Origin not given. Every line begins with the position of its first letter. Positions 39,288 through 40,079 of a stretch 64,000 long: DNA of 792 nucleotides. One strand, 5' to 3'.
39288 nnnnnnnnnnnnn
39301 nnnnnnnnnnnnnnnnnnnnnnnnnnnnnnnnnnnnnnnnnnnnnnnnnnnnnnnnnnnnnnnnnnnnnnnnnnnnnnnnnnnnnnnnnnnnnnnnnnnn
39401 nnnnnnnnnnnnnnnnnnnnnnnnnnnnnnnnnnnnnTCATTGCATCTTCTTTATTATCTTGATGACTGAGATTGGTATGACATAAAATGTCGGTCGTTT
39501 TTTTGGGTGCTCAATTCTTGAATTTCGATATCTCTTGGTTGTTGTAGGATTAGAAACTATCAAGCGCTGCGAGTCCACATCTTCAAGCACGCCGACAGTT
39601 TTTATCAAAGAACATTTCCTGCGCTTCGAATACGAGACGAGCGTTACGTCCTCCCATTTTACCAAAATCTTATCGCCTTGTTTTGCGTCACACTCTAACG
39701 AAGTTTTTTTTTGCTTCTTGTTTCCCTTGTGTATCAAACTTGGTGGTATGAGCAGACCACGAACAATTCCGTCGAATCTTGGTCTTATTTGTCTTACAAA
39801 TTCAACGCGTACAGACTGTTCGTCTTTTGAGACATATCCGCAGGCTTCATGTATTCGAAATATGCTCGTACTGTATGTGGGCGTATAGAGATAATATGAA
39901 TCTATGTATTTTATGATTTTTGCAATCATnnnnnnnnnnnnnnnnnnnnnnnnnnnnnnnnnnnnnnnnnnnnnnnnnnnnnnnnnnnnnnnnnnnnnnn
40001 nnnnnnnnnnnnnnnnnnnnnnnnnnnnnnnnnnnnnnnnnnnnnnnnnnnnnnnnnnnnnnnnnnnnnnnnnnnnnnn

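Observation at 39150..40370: Low-GC genomic islet between tRNA-Ala(GGC) and a GT2 gene, with a translationally coupled gene pair of unknown function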

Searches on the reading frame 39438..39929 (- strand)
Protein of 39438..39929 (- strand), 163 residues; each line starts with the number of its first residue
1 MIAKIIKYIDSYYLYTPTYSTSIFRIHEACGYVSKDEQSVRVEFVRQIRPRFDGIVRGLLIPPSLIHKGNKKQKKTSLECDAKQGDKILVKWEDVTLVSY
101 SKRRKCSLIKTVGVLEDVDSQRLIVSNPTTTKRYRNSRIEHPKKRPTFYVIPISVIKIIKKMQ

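Call 7: search_protein_families(library=pfam, proteins=[window:39438-39929:-], max_evalue=1)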
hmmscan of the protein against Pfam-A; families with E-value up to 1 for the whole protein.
window:39438-39929:- (163 aa): 0 families

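Call 8: search_protein_families(library=padloc, proteins=[window:39438-39929:-], max_evalue=1)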
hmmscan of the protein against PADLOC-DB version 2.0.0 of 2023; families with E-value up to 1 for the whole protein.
window:39438-39929:- (163 aa): 0 families

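Call 9: search_protein_families(library=phrogs, proteins=[window:39438-39929:-], max_evalue=1)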
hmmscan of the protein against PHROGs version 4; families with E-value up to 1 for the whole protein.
window:39438-39929:- (163 aa): 0 families

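Call 10: find_homologous_proteins(query=window:39438-39929:-, max_evalue=0.01)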
Query window:39438-39929:- (163 aa): 1 proteins with E <= 0.01 among 40 candidates.
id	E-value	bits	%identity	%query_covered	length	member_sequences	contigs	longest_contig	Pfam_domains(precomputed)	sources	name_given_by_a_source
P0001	1.8e-100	351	99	100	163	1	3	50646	-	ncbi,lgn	-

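Call 11: find_encoding_contigs(protein=window:39438-39929:-, flank=10000, max_places=10)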
Protein window:39438-39929:- (163 aa): no gene with exactly this product is on record in the collection.

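Call 12: find_encoding_contigs(protein=P0001, flank=10000, max_places=10)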
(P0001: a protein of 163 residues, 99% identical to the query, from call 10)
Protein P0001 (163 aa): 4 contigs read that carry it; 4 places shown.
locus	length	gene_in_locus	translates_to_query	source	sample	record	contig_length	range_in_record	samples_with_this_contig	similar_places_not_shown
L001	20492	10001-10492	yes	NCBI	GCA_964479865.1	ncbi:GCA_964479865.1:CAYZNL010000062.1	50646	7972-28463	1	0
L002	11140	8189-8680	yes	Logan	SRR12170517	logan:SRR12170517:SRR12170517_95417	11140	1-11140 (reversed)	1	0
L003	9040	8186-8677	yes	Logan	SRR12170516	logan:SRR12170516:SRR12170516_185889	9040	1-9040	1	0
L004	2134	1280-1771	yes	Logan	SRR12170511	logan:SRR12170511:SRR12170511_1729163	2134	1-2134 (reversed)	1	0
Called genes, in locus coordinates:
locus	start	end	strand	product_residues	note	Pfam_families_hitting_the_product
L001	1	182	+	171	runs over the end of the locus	PF07963:N_methyl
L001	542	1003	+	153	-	PF01478:Peptidase_A24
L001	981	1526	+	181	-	PF07963:N_methyl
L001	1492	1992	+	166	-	PF07963:N_methyl (weak)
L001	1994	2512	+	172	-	PF07963:N_methyl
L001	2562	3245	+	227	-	PF00754:F5_F8_type_C (weak)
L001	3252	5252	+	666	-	PF22745:Nlig-Ia, PF01653:DNA_ligase_aden, PF03120:OB_DNA_ligase, PF03119:DNA_ligase_ZBD, PF14520:HHH_5 (faint), PF12826:HHH_2, PF00533:BRCT, PF12738:PTCB-BRCT (weak)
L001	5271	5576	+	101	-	PF02686:GatC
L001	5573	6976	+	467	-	PF01425:Amidase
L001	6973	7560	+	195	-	-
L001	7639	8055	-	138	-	-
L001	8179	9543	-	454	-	-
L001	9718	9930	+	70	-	-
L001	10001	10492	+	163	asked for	-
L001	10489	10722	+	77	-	-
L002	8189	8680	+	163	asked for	-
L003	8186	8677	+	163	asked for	-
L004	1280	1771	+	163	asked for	-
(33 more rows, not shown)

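Call 25: predict_structure(protein=window:39438-39929:-)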
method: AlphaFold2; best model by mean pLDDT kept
length: 163 residues; sequences in the alignment: 1
mean_pLDDT: 29.1   pTM: 0.17
mean pLDDT of the five models: 29.1, 27.6, 27.1, 26.1, 23.4
residues with pLDDT >= 90: 0; 70-90: 0; 50-70: 0; < 50: 163
segments of 3 or more residues with pLDDT < 50: 1-163
pLDDT, mean of each block of 10 residues (from residue 1): 29 28 29 30 29 29 32 29 30 32 31 29 29 27 29 25 26
secondary structure, 60 per line:
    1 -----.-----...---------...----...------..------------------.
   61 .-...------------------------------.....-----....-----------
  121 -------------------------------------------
elements in order: E12-14 E24-26 E31-33 E96-100 E106-109

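Call 26: search_protein_representatives(protein=window:39438-39929:-)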
Query: 163 residues. Proteins with E-value up to 0.001 (for the whole library): 77; up to 1e-10: 28; up to 1e-30: 1. The best 77 are listed.
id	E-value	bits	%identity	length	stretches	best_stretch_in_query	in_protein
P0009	8.7e-52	191.4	54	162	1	1-160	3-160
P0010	6.9e-26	107.2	39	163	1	5-162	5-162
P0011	7.4e-23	97.4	36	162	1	5-159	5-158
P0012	2.3e-20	89.3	36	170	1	6-160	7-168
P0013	5.7e-19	84.8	28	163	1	6-161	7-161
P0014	9.6e-19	84.1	33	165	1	6-160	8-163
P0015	1.0e-17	80.7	31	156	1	6-155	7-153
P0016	2.7e-16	76.1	32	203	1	6-160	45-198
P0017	2.8e-16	76.1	33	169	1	6-161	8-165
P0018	5.9e-16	75.0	32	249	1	3-158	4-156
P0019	1.4e-15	73.8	33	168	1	6-160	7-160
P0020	8.9e-15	71.2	30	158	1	6-159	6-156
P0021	1.1e-14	70.9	32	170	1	6-157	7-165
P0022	1.3e-13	67.4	35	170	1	5-158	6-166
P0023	1.4e-13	67.2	36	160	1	6-159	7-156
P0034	2.5e-11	60.0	32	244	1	6-157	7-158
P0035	7.8e-11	58.4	29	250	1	7-157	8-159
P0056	2.0e-07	47.3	26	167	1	5-157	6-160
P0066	4.4e-05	39.7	37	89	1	84-160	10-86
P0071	1.2e-04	38.3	37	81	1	85-161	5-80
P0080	3.8e-04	36.7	25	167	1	5-159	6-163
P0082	7.2e-04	35.7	40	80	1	85-159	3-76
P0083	7.7e-04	35.7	38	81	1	88-161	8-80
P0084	8.2e-04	35.6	31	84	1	83-162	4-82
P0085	9.0e-04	35.4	35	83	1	86-159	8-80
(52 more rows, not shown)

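Call 30: find_homologous_proteins(query=A2, max_evalue=0.001)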
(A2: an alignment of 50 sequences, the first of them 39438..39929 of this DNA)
Query A2 (50 sequences) (163 aa, profile of the alignment): 10 proteins with E <= 0.001 among 2028 candidates.
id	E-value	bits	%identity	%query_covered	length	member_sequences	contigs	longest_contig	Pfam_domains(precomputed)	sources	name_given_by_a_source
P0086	4.6e-45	171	26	95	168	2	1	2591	-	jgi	jgi:hypothetical protein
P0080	5.9e-44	168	24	95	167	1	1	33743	-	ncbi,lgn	-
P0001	9.8e-44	167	99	100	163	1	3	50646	-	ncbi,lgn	-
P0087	4.1e-42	162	27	98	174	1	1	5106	-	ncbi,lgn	-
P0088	6.3e-42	161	25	96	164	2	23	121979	-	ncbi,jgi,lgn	jgi:hypothetical protein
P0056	8.5e-42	161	25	93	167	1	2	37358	-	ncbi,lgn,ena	-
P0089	7.4e-41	158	27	95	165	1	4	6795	-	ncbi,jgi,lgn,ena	jgi:hypothetical protein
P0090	9.6e-41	157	27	96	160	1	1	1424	-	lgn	-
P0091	6.9e-39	151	26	94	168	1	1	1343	-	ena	-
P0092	2.9e-37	146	24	93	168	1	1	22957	-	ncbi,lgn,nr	ncbi:MAG: hypothetical protein NT098_01400 [Candidatus Parcubacteria bacterium]|nr:hypothetical prot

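Call 31: search_solved_structures(query=A2, max_evalue=10)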
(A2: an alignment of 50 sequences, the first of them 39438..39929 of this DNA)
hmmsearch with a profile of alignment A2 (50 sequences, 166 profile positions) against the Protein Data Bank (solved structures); distinct sequences matched with E-value up to 10: 0.

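Call 32: search_protein_families(library=phrogs, alignment_id=A2, max_evalue=0.01)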
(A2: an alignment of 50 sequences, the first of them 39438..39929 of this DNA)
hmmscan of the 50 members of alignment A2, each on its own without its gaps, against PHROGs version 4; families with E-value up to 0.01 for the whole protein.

A. member 1, window:39438-39929:- (163 aa): 0 families

B. families by the number of members that match (of 50 scanned): 2 families
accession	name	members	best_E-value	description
phrog_13457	-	1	0.00013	-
phrog_4803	-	1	0.0037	-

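Call 33: find_encoding_contigs(protein=P0088, flank=8000, max_places=4)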
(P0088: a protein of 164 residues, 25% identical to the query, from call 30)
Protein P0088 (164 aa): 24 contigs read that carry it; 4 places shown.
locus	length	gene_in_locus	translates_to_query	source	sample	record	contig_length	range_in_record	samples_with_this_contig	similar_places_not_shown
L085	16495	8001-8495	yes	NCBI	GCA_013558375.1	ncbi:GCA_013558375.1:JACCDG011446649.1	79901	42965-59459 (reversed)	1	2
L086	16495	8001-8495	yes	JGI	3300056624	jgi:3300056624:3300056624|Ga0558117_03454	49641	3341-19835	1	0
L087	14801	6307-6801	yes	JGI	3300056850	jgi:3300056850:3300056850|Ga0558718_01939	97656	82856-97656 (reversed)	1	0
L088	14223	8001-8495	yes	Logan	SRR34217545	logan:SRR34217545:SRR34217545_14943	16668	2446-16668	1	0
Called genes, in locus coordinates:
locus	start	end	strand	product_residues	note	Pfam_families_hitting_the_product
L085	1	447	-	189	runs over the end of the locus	-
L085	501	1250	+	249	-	PF03741:TerC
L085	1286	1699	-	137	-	-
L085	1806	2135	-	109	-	PF01022:HTH_5 (weak), PF12840:HTH_20 (weak)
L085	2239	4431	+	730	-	PF03477:ATP-cone, PF13597:NRDD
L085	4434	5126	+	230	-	PF13353:Fer4_12, PF04055:Radical_SAM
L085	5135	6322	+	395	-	PF00266:Aminotran_5, PF00155:Aminotran_1_2 (weak)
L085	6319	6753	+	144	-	PF01592:NifU_N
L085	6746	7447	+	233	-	PF00175:NAD_binding_1, PF08030:NAD_binding_6 (weak)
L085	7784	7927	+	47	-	-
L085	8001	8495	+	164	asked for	-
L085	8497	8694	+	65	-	-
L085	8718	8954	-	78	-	-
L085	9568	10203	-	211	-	PF00156:Pribosyltran (weak)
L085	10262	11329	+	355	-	PF11104:PilM_2, PF14450:FtsA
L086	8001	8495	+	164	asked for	-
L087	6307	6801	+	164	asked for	-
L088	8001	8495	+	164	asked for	-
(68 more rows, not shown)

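Call 34: find_encoding_contigs(protein=P0080, flank=8000, max_places=2)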
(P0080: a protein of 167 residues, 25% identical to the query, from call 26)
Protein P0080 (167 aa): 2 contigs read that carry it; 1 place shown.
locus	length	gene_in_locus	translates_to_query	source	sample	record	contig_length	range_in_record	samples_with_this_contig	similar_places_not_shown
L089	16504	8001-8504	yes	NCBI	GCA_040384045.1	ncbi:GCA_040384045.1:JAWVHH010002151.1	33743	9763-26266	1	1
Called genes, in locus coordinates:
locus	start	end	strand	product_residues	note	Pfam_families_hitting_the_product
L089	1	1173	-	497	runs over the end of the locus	PF02624:YcaO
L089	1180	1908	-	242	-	PF00881:Nitroreductase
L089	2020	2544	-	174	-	-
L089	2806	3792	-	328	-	-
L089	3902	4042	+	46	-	-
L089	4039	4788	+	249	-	PF13174:TPR_6 (faint), PF12895:ANAPC3 (faint), PF13432:TPR_16 (faint), PF00515:TPR_1 (faint), PF07719:TPR_2 (faint), PF13181:TPR_8 (faint), PF13424:TPR_12 (faint), PF13428:TPR_14 (faint), +1 more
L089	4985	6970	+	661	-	PF07705:CARDB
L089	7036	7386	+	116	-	PF05635:23S_rRNA_IVP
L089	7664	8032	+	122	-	-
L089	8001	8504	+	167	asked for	-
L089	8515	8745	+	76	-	-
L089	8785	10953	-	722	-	PF17191:RecG_wedge, PF01336:tRNA_anti-codon (weak), PF04851:ResIII, PF00270:DEAD, PF00271:Helicase_C, PF22590:Cas3-like_C_2 (faint), PF19833:RecG_dom3_C (weak)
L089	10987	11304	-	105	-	PF19673:DUF6176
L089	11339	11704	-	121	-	-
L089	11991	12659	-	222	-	-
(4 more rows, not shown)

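Call 35: find_encoding_contigs(protein=P0056, flank=8000, max_places=2)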
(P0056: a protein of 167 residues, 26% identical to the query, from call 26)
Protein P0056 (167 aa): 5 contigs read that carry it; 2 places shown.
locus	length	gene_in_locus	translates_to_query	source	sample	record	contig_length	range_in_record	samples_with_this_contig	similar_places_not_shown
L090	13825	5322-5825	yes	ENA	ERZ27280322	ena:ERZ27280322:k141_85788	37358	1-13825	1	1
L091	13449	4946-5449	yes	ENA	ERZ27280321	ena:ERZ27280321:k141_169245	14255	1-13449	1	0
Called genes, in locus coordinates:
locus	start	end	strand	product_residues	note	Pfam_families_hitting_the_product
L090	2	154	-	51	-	?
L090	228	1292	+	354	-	PF04055:Radical_SAM, PF13353:Fer4_12 (weak), PF13186:SPASM (weak)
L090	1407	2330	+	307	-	-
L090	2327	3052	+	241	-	-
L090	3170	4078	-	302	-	PF00300:His_Phos_1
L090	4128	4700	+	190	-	PF00293:NUDIX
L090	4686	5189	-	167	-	PF01467:CTP_transf_like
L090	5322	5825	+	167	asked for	-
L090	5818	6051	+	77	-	-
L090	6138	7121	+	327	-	PF01636:APH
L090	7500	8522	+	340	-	PF02661:Fic, PF25212:HVO_A0114 (faint)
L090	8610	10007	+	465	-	PF00579:tRNA-synt_1b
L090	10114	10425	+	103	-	PF00829:Ribosomal_L21p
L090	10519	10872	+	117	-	PF02627:CMD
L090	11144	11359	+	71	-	-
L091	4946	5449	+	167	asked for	-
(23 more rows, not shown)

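Call 36: find_encoding_contigs(protein=P0092, flank=8000, max_places=2)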
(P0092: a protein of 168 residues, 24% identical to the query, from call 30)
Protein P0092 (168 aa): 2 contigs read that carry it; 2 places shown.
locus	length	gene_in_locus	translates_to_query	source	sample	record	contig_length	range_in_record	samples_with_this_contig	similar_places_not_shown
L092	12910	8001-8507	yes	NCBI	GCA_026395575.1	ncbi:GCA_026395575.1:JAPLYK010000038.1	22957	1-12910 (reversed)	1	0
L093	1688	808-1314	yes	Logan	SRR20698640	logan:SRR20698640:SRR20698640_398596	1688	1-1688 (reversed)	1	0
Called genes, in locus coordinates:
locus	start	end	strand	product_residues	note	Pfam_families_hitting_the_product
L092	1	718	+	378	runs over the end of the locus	PF01702:TGT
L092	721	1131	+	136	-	-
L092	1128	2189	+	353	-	PF02547:Queuosine_synth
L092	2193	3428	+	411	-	PF00464:SHMT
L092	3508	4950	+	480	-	PF21760:SecD_1st, PF22599:SecDF_P1_head, PF02355:SecD_SecF_C, PF03176:MMPL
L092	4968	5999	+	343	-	PF07549:Sec_GG (weak), PF02355:SecD_SecF_C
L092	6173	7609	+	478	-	PF03023:MurJ, PF01554:MatE (weak), PF03023:MurJ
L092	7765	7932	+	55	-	-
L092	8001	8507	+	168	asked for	-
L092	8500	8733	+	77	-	-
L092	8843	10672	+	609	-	PF00009:GTP_EFTU, PF03144:GTP_EFTU_D2, PF14492:EFG_III (weak), PF00679:EFG_C, PF06421:LepA_C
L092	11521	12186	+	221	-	PF00551:Formyl_trans_N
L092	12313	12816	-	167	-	PF01434:Peptidase_M41 (faint)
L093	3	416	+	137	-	?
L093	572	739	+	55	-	-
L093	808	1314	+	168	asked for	-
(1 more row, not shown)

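Call 41: predict_structure(alignment_id=A2)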
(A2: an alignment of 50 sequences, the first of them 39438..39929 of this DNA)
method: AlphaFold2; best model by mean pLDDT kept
length: 163 residues; sequences in the alignment: 50
mean_pLDDT: 94.5   pTM: 0.88
mean pLDDT of the five models: 94.5, 93.8, 93.7, 93.4, 93.0
residues with pLDDT >= 90: 137; 70-90: 26; 50-70: 0; < 50: 0
segments of 3 or more residues with pLDDT < 50: none
pLDDT, mean of each block of 10 residues (from residue 1): 95 94 95 96 93 96 95 81 97 97 96 96 97 89 96 97 95
secondary structure, 60 per line:
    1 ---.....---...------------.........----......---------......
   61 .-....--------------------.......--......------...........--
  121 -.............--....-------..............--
elements in order: E4-8 E12-14 E27-35 E40-45 E55-61 E87-93 E96-101 E108-118 E122-134 E137-140 E148-152 E156-161

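Call 44: fold_search(model_id=the predicted structure, library=pdb)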
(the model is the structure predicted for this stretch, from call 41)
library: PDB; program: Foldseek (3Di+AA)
matches with E <= 10: 338; with E <= 0.001: 0
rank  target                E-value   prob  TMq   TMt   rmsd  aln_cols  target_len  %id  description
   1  6f9w_A                2.5e-02  1.00  0.33  0.66   4.2        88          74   15  Crystal structure of the LSM domain of LSM14 in complex with a C-terminal peptide of 4E-T (released 2018-03-21)
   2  5ila_B                5.2e-02  0.23  0.20  0.17  13.1       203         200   11  Deg9 protease domain (released 2017-03-08)
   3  6ppq_A                1.1e-01  1.00  0.32  0.69   2.5        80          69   11  Structure of S. pombe Lsm1-7 with RNA, polyuridine with 3' adenosine (released 2020-06-17)
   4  2vxf_MODEL_1_A        1.1e-01  0.98  0.31  0.52   4.1        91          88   10  Solution structure of the LSm-domain of zebrafish RAP55 (released 2008-09-16)
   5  6am0_D                1.2e-01  1.00  0.29  0.68   3.3        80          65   11  Crystal structure of K. lactis Edc1-Dcp1-Dcp2-Edc3 decapping complex with synthetic cap substrate analog (released 2018-03-21)
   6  8otz_I                1.4e-01  0.08  0.14  0.07  33.1       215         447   11  48-nm repeat of the native axonemal doublet microtubule from bovine sperm (released 2023-11-22)
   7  8xjc_B                1.8e-01  0.10  0.19  0.12  16.8       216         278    9  a novel haemophore of of Riemerella anatipestifer (released 2025-06-25)
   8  6y3z_C                1.8e-01  0.99  0.29  0.69   3.3        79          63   13  Crystal structure of the Pby1 ATP-grasp enzyme bound to the S. cerevisiae mRNA decapping complex (Dcp1-Dcp2-Edc3) (released 2020-04-29)
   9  7ung_T                1.9e-01  0.06  0.13  0.06  33.1       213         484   12  48-nm repeat of the human respiratory doublet microtubule (released 2022-10-05)
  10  5o9z_p                2.1e-01  1.00  0.35  0.73   2.9        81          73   12  Cryo-EM structure of a pre-catalytic human spliceosome primed for activation (B complex) (released 2017-08-16)
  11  5lop_C                2.1e-01  1.00  0.30  0.75   3.3        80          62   11  Structure of the active form of /K. lactis/ Dcp1-Dcp2-Edc3 decapping complex bound to m7GDP (released 2016-10-05)
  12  3pgg_A                2.5e-01  1.00  0.34  0.66   2.3        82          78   11  Crystal structure of cryptosporidium parvum u6 snrna-associated sm-like protein lsm5 (released 2011-02-02)
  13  6ppq_C                2.5e-01  1.00  0.35  0.70   3.0        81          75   11  Structure of S. pombe Lsm1-7 with RNA, polyuridine with 3' adenosine (released 2020-06-17)
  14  9l5r_a                2.5e-01  0.99  0.33  0.57   5.0        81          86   15  Cryo-EM structure of the thermophile spliceosome (state ILS) (released 2025-03-12)
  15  1te0_A                2.6e-01  0.15  0.21  0.14  15.5       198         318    8  Structural analysis of DegS, a stress sensor of the bacterial periplasm (released 2004-11-30)
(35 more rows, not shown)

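Call 46: search_protein_families(library=pfam, alignment_id=A2, max_evalue=0.1)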
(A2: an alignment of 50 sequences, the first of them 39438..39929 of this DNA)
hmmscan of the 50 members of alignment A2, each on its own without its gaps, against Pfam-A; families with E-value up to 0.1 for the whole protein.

A. member 1, window:39438-39929:- (163 aa): 0 families

B. families by the number of members that match (of 50 scanned): 9 families
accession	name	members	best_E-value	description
PF09671.16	Spore_GerQ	5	0.0011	Spore coat protein (Spore_GerQ)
PF18125.6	RlmM_FDX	2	0.089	RlmM ferredoxin-like domain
PF20536.3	DUF6751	1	0.03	Family of unknown function (DUF6751)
PF24288.1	DUF7476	1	0.033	Family of unknown function (DUF7476)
PF24740.1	DUF7691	1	0.051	Domain of unknown function (DUF7691)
PF02977.21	CarbpepA_inh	1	0.064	Carboxypeptidase A inhibitor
PF12212.14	PAZ_2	1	0.064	PAZ domain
PF03244.19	PSI_PsaH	1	0.066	Photosystem I reaction centre subunit VI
PF00024.32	PAN_1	1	0.09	PAN domain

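Call 49: fold_search(model_id=the predicted structure, library=viral)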
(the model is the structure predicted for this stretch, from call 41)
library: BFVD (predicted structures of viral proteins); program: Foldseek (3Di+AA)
matches with E <= 10: 302; with E <= 0.001: 0
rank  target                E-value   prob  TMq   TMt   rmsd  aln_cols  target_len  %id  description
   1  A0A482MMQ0            5.1e-02  1.00  0.32  0.46   4.7        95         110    7  Uncharacterized protein [Burkholderia phage BcepSauron]
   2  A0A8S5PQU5            5.9e-02  1.00  0.30  0.32   4.6        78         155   10  Uncharacterized protein [Siphoviridae sp. ct96x5]
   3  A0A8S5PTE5            6.9e-02  1.00  0.30  0.26   4.0        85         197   14  Uncharacterized protein [Siphoviridae sp. ct96x5]
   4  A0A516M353            7.6e-02  0.98  0.31  0.38   5.1        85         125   14  (no name in the UniProt tables at hand)
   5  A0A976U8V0            9.8e-02  1.00  0.31  0.54   3.6        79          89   11  (no name in the UniProt tables at hand)
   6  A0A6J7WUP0            9.8e-02  1.00  0.33  0.40   4.1        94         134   11  Uncharacterized protein [uncultured Caudovirales phage]
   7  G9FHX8                1.3e-01  1.00  0.30  0.50   4.3        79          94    8  (no name in the UniProt tables at hand)
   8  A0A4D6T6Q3            1.5e-01  1.00  0.30  0.58   3.9        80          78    4  RNA binding protein [Gordonia phage Reyja]
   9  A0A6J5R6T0            1.5e-01  0.99  0.33  0.51   6.6        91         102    9  Uncharacterized protein [uncultured Caudovirales phage]
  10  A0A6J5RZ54            1.5e-01  0.97  0.34  0.51  12.2        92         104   13  Uncharacterized protein [uncultured Caudovirales phage]
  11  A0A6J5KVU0            1.7e-01  0.98  0.32  0.34   4.8        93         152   14  Uncharacterized protein [uncultured Caudovirales phage]
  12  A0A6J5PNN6            1.8e-01  0.97  0.30  0.55   3.5        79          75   14  Uncharacterized protein [uncultured Caudovirales phage]
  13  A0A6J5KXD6            1.9e-01  0.97  0.31  0.39   5.8        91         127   12  Sm-like domain containing protein [uncultured Caudovirales phage]
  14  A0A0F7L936            2.3e-01  0.99  0.35  0.51   6.7        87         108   16  Uncharacterized protein [uncultured marine virus]
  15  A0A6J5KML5            2.3e-01  0.98  0.34  0.48   5.6        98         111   12  Uncharacterized protein [uncultured Caudovirales phage]
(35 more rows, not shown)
